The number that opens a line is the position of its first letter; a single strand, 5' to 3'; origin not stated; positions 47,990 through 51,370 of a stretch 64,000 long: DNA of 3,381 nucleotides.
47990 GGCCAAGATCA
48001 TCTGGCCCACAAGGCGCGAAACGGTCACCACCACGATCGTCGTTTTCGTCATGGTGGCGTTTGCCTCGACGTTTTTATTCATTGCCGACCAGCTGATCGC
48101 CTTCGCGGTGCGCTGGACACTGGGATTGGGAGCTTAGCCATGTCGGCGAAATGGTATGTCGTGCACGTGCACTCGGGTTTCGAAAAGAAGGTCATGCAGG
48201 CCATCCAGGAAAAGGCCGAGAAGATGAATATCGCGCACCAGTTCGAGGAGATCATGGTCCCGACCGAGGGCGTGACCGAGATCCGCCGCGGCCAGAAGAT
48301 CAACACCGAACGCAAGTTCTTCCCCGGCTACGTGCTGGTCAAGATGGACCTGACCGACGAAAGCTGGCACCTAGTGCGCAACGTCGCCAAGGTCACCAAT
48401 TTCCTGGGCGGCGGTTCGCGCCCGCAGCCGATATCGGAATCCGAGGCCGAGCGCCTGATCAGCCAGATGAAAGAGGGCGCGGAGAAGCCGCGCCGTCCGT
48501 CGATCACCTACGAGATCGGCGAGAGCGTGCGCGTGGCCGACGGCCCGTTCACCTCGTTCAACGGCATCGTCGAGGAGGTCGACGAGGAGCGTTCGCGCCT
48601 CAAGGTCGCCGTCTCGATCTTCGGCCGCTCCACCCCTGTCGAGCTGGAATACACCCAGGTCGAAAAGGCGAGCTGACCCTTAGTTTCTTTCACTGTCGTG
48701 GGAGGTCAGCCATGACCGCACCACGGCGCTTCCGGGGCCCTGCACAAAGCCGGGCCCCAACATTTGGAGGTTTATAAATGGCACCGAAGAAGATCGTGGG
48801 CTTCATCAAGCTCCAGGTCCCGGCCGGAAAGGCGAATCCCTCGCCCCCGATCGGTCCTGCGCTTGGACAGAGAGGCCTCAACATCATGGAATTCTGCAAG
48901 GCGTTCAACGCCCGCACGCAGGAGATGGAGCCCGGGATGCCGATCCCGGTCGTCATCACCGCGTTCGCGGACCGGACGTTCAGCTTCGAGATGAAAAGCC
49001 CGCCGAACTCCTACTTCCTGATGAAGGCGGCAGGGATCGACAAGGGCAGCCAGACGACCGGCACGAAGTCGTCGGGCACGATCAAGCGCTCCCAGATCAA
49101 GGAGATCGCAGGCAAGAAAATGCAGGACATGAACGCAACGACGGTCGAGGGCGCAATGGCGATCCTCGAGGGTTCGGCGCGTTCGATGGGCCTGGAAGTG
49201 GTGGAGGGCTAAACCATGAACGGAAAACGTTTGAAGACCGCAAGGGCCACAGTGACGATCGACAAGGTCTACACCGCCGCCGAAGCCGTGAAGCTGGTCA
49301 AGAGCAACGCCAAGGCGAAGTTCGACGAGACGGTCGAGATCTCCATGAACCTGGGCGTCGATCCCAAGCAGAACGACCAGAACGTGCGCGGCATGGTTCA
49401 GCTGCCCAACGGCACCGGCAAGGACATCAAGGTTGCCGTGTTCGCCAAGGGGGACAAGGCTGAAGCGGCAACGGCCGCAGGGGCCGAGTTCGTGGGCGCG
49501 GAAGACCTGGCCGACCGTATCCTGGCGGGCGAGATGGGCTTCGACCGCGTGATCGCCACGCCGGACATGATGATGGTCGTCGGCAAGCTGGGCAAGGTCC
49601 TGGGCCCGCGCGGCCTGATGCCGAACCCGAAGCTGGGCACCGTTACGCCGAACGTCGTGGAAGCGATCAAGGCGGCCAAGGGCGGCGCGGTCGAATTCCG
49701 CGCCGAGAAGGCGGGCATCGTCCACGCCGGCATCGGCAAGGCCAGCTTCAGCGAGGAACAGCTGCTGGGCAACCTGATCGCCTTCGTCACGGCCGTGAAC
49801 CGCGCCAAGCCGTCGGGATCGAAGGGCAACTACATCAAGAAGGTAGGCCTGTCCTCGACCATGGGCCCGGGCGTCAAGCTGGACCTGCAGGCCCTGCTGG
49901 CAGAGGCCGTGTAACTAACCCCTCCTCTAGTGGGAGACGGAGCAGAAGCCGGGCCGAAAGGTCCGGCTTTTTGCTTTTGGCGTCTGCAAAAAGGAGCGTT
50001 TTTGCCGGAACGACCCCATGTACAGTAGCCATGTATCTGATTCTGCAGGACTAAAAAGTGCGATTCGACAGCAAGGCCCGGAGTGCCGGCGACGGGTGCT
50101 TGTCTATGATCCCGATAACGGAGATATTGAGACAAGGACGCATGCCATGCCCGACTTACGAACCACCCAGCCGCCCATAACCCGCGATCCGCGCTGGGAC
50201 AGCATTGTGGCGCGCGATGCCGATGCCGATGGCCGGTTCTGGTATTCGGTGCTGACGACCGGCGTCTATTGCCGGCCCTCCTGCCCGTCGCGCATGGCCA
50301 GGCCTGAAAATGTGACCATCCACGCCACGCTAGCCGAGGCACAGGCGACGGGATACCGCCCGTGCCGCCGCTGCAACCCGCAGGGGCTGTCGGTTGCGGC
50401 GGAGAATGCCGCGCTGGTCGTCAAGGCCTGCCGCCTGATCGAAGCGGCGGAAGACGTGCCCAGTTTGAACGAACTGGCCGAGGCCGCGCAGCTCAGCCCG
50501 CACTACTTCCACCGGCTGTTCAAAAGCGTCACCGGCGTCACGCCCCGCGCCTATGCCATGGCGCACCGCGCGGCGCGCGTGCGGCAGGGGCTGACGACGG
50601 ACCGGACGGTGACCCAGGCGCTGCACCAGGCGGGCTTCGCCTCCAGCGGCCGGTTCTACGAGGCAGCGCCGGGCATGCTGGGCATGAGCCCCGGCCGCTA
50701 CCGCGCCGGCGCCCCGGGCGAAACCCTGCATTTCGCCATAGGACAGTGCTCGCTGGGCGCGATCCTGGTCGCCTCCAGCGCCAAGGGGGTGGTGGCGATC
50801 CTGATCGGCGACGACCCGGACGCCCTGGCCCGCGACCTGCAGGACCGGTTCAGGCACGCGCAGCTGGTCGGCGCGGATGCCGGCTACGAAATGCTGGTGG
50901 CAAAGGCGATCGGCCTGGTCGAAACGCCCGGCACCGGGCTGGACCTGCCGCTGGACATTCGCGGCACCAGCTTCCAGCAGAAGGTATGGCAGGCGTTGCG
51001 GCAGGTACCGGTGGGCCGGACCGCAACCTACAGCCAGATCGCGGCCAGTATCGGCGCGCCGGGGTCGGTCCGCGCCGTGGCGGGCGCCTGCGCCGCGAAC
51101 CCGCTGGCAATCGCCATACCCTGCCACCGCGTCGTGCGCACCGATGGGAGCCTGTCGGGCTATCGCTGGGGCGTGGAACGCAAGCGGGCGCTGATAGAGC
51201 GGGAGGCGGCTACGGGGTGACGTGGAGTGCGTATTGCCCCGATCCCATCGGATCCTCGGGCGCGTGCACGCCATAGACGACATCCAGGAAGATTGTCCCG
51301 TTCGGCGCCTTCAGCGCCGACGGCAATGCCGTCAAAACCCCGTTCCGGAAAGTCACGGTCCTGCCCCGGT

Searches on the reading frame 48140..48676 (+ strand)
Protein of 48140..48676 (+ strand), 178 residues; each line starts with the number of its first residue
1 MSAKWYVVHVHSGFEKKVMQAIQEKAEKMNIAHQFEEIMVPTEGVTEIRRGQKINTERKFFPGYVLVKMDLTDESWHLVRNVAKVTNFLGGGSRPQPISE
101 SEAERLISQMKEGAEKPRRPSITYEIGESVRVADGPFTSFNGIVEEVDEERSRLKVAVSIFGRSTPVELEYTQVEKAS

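Call 69: search_protein_families(library=pfam, proteins=[window:48140-48676:+], max_evalue=1)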
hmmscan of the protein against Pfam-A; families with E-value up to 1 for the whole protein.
window:48140-48676:+ (178 aa): 4 families
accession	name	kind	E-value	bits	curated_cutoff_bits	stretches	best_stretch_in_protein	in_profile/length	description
PF02357.24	NusG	-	1.1e-30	106.4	22.2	1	4-106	2-92/93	Transcription termination factor nusG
PF00467.35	KOW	-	9e-05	22.6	22.3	1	127-154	2-29/32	KOW motif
PF23290.1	KOW5_SPT5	-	0.057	13.4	27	1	126-153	2-29/46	Transcription elongation factor SPT5, fifth KOW domain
PF23491.1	bPH_8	-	0.072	13.3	27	1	22-57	5-40/82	SunI-like bacterial PH domain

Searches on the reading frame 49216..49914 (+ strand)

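Call 69: search_protein_families(library=pfam, proteins=[window:49216-49914:+], max_evalue=1)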
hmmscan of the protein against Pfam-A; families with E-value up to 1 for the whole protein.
window:49216-49914:+ (232 aa): 1 family
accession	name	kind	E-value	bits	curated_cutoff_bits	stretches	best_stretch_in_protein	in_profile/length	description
PF00687.26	Ribosomal_L1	-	6.4e-68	228.7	32.2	1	28-218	1-198/198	Ribosomal protein L1p/L10e family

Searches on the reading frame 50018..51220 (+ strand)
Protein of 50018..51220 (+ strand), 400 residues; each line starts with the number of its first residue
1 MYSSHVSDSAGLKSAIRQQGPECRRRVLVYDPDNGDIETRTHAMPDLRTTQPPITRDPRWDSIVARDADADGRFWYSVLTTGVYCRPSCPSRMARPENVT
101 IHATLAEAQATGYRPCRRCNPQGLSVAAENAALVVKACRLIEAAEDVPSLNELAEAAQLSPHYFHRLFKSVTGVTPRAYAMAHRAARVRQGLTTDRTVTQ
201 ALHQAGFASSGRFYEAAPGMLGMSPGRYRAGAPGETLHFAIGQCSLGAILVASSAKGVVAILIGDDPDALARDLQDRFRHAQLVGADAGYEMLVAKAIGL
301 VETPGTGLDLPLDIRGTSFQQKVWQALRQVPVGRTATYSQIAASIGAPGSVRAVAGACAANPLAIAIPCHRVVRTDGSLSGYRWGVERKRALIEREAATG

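Call 69: search_protein_families(library=pfam, proteins=[window:50018-51220:+], max_evalue=1)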
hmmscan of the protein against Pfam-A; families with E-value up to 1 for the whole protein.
window:50018-51220:+ (400 aa): 6 families
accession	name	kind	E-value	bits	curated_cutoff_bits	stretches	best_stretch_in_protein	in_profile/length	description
PF01035.26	DNA_binding_1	-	2.4e-35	120.7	27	1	318-397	1-80/81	6-O-methylguanine DNA methyltransferase, DNA binding domain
PF02805.21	Ada_Zn_binding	-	2.2e-29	101.6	23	1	59-121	2-64/65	Metal binding domain of Ada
PF12833.13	HTH_18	-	2.1e-18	66.8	33.6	1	153-230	1-79/80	Helix-turn-helix domain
PF00165.29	HTH_AraC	-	1.2e-12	48.1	26.6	2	149-179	10-40/42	Bacterial regulatory helix-turn-helix proteins, AraC family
PF14044.11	NETI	-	0.095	12.9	27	1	97-119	6-28/56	NETI protein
PF02870.21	Methyltransf_1N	-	0.3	12.1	21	1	243-272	7-35/71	6-O-methylguanine DNA methyltransferase, ribonuclease-like domain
